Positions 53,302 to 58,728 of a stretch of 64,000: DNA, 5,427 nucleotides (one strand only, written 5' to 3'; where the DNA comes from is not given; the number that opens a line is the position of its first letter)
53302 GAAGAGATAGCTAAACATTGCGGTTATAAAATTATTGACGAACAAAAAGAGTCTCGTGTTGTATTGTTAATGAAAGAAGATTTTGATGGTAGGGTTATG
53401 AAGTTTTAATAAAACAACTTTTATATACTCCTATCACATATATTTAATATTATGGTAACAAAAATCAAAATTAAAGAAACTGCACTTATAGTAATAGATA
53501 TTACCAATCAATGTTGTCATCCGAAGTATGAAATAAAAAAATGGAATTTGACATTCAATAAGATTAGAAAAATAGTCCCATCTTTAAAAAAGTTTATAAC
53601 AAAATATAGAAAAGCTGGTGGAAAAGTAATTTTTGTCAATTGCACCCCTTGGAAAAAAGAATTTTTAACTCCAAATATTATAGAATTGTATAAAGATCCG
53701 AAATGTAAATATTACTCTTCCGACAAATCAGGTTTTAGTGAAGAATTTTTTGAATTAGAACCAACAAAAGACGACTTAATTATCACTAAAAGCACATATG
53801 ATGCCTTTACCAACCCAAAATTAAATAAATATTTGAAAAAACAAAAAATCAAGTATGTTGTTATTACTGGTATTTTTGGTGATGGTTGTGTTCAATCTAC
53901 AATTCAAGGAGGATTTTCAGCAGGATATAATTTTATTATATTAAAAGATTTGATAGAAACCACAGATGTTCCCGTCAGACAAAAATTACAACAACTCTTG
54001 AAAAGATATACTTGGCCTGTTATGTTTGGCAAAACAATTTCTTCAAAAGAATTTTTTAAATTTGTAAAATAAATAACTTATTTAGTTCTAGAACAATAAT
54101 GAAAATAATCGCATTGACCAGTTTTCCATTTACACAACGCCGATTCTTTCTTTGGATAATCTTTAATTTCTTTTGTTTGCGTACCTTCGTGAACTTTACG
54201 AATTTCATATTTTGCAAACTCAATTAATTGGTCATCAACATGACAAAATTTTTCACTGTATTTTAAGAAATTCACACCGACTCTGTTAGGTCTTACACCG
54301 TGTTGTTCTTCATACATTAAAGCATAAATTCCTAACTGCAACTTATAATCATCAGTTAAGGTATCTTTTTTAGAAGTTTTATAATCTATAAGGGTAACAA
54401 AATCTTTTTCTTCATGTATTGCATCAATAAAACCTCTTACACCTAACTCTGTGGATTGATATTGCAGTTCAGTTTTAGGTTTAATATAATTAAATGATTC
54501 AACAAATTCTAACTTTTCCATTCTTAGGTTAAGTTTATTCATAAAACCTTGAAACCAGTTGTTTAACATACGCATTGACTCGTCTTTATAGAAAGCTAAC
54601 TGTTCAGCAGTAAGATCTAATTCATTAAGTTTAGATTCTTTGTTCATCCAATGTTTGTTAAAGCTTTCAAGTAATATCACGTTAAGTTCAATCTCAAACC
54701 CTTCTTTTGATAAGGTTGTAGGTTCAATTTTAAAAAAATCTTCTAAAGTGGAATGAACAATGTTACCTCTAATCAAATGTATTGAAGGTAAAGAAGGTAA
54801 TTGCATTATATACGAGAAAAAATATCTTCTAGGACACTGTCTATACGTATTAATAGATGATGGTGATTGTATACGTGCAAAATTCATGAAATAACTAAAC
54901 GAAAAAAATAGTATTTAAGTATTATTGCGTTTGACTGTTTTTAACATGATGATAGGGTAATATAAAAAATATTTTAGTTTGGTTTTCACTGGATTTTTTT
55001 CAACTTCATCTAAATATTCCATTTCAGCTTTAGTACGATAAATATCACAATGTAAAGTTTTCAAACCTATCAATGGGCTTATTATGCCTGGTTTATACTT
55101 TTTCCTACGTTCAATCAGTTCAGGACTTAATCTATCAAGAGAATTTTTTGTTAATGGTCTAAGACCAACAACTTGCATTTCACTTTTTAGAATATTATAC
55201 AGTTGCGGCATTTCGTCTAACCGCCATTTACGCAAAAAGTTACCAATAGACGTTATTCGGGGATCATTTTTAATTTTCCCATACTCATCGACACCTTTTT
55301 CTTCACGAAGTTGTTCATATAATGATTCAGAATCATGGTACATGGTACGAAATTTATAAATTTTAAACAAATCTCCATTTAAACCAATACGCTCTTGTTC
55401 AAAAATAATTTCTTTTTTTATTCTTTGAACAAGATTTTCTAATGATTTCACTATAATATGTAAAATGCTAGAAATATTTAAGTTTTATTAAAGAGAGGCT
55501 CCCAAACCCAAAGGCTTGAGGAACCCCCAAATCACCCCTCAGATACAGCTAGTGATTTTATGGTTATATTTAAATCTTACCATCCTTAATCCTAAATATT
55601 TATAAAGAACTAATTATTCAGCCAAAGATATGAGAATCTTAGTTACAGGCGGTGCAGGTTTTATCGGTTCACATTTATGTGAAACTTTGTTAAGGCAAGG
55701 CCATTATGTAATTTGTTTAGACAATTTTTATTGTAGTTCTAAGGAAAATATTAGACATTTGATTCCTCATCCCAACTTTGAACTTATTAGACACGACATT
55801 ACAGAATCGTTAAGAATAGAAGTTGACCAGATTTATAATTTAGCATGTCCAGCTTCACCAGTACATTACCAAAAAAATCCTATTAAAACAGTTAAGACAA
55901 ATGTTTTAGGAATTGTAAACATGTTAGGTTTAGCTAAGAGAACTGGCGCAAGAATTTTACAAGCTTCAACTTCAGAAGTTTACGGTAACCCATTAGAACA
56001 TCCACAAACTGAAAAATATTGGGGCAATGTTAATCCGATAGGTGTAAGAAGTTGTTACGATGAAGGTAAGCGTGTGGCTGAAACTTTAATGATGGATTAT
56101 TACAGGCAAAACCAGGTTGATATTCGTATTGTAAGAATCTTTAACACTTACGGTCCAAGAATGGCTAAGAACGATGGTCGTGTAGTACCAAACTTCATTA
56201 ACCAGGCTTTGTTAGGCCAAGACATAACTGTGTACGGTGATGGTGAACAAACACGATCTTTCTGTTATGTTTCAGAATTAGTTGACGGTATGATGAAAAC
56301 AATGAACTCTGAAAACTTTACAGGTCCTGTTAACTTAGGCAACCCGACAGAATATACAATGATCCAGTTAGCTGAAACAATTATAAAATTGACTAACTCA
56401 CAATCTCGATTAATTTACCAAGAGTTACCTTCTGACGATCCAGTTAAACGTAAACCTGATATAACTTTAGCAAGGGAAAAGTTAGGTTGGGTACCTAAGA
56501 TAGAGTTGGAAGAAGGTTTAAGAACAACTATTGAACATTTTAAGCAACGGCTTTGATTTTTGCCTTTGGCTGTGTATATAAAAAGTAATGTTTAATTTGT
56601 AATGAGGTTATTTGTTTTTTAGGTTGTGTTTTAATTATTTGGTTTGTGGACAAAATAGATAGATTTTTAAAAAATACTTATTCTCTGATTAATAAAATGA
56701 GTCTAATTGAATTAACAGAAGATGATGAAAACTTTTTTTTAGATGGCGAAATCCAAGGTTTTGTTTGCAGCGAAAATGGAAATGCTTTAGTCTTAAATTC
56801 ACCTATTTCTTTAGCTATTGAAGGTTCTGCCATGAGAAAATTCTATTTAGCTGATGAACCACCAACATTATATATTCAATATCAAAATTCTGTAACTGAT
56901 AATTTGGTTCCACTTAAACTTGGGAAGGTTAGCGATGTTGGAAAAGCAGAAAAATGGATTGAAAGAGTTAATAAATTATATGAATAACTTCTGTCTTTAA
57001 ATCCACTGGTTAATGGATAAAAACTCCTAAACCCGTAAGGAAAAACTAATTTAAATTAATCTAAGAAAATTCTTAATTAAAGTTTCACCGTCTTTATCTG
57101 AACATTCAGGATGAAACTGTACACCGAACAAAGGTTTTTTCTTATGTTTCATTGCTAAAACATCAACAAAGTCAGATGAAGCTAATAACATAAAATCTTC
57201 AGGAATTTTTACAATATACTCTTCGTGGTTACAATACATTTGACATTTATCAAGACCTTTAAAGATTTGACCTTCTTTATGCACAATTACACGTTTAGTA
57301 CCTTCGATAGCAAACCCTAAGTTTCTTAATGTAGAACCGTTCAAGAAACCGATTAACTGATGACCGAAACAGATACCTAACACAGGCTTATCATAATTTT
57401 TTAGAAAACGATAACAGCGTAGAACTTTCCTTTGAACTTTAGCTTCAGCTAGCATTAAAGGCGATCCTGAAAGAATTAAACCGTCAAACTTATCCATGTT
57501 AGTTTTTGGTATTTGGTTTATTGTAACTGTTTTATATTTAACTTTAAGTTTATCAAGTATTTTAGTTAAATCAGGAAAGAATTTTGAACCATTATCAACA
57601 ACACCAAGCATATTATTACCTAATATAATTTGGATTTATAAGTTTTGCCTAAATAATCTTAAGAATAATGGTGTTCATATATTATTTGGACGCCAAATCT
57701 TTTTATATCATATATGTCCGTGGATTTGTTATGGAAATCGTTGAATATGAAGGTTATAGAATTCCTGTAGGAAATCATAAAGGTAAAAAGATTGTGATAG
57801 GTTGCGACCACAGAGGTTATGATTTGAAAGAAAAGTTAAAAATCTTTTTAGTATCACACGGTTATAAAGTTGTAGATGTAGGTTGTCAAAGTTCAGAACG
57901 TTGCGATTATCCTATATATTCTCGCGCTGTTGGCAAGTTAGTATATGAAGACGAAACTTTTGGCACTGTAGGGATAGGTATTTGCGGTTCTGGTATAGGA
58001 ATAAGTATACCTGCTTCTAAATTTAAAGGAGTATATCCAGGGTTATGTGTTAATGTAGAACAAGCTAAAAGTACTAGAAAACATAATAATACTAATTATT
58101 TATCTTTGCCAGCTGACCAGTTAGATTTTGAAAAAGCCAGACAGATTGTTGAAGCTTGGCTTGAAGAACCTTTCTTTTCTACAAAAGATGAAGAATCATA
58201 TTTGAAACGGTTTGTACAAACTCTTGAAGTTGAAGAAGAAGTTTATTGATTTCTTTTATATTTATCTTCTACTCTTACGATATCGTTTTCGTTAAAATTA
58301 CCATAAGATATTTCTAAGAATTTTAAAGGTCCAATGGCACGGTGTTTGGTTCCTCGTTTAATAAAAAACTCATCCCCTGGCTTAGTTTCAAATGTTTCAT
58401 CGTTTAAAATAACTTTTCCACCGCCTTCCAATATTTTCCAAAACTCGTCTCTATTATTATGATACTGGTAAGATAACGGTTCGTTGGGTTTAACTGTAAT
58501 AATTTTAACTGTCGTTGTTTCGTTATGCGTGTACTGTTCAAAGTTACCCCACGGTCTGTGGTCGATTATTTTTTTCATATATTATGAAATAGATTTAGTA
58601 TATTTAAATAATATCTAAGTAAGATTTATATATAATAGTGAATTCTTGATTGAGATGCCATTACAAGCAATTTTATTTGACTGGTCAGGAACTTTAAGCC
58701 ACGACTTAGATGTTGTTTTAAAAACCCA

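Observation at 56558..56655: Roughly 100-bp intergenic element present twice (56558-56655 and 62682-62780, about 75% identical) with a conserved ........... core that recurs a third time at 63453-63463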

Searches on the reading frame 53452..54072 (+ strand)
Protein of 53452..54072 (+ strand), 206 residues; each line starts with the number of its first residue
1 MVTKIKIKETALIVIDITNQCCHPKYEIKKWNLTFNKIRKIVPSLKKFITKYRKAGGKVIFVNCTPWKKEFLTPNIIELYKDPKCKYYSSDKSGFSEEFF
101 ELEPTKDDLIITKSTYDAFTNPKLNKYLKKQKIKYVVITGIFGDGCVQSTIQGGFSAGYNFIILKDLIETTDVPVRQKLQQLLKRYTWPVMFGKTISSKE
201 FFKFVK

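Call 42: search_protein_families(library=pfam, proteins=[window:53452-54072:+], max_evalue=0.01)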
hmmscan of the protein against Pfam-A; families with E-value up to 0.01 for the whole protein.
window:53452-54072:+ (206 aa): 1 family
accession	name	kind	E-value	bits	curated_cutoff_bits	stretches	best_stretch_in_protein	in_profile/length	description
PF00857.26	Isochorismatase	-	6.6e-26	91.9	27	1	10-173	1-153/175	Isochorismatase domain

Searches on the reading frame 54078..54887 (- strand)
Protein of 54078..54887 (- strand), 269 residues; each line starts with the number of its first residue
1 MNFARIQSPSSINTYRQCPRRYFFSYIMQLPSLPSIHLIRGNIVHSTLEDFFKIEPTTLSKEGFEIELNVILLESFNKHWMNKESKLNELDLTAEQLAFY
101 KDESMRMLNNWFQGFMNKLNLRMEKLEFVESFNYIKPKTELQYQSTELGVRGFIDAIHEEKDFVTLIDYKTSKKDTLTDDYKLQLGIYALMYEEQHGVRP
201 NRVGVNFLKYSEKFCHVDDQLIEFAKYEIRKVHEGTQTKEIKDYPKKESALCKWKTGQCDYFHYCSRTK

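Call 9: search_protein_families(library=pfam, proteins=[window:54078-54887:-])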
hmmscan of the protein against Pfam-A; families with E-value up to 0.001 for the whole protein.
window:54078-54887:- (269 aa): 3 families
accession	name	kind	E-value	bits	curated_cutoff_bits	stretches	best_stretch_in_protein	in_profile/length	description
PF12705.13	PDDEXK_1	-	5.8e-26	92.4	22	1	8-265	3-246/247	PD-(D/E)XK nuclease superfamily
PF08696.17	Dna2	-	9.4e-09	35.7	22.4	1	8-157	57-201/204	DNA replication factor Dna2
PF01930.23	Cas_Cas4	-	5.7e-08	33.4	22.7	1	130-265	38-158/160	Domain of unknown function DUF83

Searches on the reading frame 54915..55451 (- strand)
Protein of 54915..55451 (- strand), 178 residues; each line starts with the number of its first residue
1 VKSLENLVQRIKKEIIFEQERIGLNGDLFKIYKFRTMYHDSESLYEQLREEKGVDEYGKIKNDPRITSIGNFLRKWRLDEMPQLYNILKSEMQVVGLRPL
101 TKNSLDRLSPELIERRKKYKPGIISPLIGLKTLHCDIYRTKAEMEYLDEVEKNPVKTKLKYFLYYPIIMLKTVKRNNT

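Call 42: search_protein_families(library=pfam, proteins=[window:54915-55451:-], max_evalue=0.01)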
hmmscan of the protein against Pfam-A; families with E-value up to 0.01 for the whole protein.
window:54915-55451:- (178 aa): 1 family
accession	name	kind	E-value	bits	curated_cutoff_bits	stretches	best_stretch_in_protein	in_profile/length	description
PF02397.22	Bac_transf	-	1.1e-34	120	27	1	12-127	31-136/179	Bacterial sugar transferase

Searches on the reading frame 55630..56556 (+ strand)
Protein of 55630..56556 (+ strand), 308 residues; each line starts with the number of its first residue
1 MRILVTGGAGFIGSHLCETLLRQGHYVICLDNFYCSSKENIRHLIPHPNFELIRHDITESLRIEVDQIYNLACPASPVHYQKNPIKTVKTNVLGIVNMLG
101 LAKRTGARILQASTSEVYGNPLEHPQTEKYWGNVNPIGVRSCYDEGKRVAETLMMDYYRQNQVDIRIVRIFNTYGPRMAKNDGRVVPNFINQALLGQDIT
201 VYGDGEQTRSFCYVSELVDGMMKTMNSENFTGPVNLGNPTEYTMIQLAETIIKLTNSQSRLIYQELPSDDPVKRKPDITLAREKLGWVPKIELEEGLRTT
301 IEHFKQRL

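Call 9: search_protein_families(library=pfam, proteins=[window:55630-56556:+])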
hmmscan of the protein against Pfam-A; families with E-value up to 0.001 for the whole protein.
window:55630-56556:+ (308 aa): 6 families
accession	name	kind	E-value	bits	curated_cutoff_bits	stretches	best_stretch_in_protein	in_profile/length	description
PF16363.11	GDP_Man_Dehyd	-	2.3e-57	195.4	27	1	4-299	1-331/332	GDP-mannose 4,6 dehydratase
PF01370.27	Epimerase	-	3.4e-51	174.4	20.9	1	3-227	1-227/240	NAD dependent epimerase/dehydratase family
PF02719.21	Polysacc_synt_2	-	5e-12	46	20.2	2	3-107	1-120/293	Polysaccharide biosynthesis protein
PF07993.18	NAD_binding_4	-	5.6e-12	45.8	20.1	1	58-172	82-206/258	Male sterility protein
PF04321.23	RmlD_sub_bind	-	4.3e-10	39.6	27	1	1-263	1-239/287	RmlD substrate binding domain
PF01073.25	3Beta_HSD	-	3.1e-09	36.7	22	1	4-218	1-222/280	3-beta hydroxysteroid dehydrogenase/isomerase family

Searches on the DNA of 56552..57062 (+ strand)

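Call 78: search_dna_similar(query=window:56552-57062:+, collection=phages, mode=distant, max_evalue=0.01, max_rows=10)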
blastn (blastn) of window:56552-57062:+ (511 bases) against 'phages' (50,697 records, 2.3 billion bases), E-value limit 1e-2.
No match.

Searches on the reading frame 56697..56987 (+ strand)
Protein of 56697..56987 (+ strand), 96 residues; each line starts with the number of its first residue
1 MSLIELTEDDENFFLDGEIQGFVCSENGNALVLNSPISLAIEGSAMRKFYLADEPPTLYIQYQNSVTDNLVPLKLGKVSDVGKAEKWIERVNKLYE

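Call 9: search_protein_families(library=pfam, proteins=[window:56697-56987:+])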
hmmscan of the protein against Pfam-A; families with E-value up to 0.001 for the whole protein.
window:56697-56987:+ (96 aa): 0 families

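Call 12: find_encoding_contigs(protein=window:56697-56987:+, flank=3000, max_places=8)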
Protein window:56697-56987:+ (96 aa): no gene with exactly this product is on record in the collection.

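Call 40: find_homologous_proteins(query=window:56697-56987:+)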
Query window:56697-56987:+ (96 aa): 1 proteins with E <= 0.001 among 12 candidates.
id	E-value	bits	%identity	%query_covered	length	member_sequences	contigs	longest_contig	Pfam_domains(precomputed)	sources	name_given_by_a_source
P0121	7.2e-56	204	100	100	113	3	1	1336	-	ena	-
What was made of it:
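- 56697..56987 (+): ORF96, a hypothetical protein with no homologues other than itself. Only a self hit among 5.8 billion proteins (call 40).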

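Call 43: search_protein_families(library=phrogs, proteins=[window:56697-56987:+], max_evalue=1)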
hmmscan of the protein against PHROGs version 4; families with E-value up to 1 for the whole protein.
window:56697-56987:+ (96 aa): 0 families

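Call 44: search_protein_families(library=padloc, proteins=[window:56697-56987:+], max_evalue=1)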
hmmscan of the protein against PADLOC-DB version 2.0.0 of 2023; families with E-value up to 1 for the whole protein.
window:56697-56987:+ (96 aa): 0 families
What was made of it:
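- Tried and rejected: PHROGs and PADLOC for the ORFs: nothing credible (calls 43, 44).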

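Call 62: predict_structure(protein=window:56697-56987:+)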
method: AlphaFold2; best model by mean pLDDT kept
length: 96 residues; sequences in the alignment: 1
mean_pLDDT: 46.2   pTM: 0.35
mean pLDDT of the five models: 46.2, 43.9, 41.7, 38.0, 35.8
residues with pLDDT >= 90: 0; 70-90: 0; 50-70: 37; < 50: 59
segments of 3 or more residues with pLDDT < 50: 1-22, 24-30, 34-44, 77-80, 83-86, 90-96
pLDDT, mean of each block of 10 residues (from residue 1): 33 35 47 47 50 57 52 50 49 41
secondary structure, 60 per line:
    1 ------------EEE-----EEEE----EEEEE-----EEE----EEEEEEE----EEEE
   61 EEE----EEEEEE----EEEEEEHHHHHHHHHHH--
elements in order: E13-15 E21-24 E29-33 E39-41 E46-52 E57-63 E68-73 E78-83 H84-94

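Call 101: list_cluster_members(proteins=[P0121, P0122])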
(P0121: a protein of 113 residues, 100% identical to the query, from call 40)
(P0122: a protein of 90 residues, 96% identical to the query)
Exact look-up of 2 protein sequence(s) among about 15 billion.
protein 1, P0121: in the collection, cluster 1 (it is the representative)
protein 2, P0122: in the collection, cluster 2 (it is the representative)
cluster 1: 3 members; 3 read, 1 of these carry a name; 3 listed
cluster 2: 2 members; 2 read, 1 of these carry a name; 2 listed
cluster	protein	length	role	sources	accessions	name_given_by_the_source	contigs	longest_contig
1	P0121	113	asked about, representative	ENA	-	-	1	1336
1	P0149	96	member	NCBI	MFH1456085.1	MAG: hypothetical protein ABIF40_03990 [archaeon]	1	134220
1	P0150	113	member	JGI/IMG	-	-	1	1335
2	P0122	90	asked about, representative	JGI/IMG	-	-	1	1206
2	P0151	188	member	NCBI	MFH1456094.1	MAG: hypothetical protein ABIF40_04035 [archaeon]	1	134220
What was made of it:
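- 56697..56987 (+): Annotated as ABIF40_03990 in the NCBI MAG (call 101).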

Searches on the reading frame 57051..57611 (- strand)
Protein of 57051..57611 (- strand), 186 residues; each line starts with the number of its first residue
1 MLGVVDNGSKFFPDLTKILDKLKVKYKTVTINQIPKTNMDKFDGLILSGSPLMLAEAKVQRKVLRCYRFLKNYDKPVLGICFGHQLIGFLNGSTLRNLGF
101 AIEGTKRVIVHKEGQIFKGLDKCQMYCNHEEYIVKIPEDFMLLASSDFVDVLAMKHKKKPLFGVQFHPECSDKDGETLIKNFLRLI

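Call 9: search_protein_families(library=pfam, proteins=[window:57051-57611:-])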
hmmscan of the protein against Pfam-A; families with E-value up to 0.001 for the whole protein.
window:57051-57611:- (186 aa): 2 families
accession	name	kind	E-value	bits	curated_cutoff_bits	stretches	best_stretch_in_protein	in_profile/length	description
PF00117.34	GATase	-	3.4e-30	105.6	22.8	1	4-183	2-187/190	Glutamine amidotransferase class-I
PF07722.19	Peptidase_C26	-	1.1e-09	38.9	20.5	1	70-169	101-219/219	Peptidase C26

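Call 83: find_encoding_contigs(protein=window:57051-57611:-, flank=6000, max_places=8)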
Protein window:57051-57611:- (186 aa): no gene with exactly this product is on record in the collection.

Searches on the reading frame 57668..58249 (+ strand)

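Call 9: search_protein_families(library=pfam, proteins=[window:57668-58249:+])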
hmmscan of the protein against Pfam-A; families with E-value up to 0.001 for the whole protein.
window:57668-58249:+ (193 aa): 1 family
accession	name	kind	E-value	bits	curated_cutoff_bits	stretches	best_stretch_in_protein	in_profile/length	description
PF02502.23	LacAB_rpiB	-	1.3e-39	135.8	24.7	1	42-173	1-130/138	Ribose/Galactose Isomerase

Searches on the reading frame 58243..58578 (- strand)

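Call 9: search_protein_families(library=pfam, proteins=[window:58243-58578:-])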
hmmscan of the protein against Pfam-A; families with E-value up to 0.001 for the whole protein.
window:58243-58578:- (111 aa): 3 families
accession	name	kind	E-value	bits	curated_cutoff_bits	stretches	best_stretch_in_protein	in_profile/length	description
PF01050.24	MannoseP_isomer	-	2.1e-20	73.5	23.6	1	7-105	13-116/116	Mannose-6-phosphate isomerase C-terminal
PF07883.17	Cupin_2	-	3.5e-09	36.7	27.2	1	26-84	2-63/70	Cupin domain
PF02311.25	AraC_binding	-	0.00018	21.7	21.1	0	49-80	29-60/135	AraC-like ligand binding domain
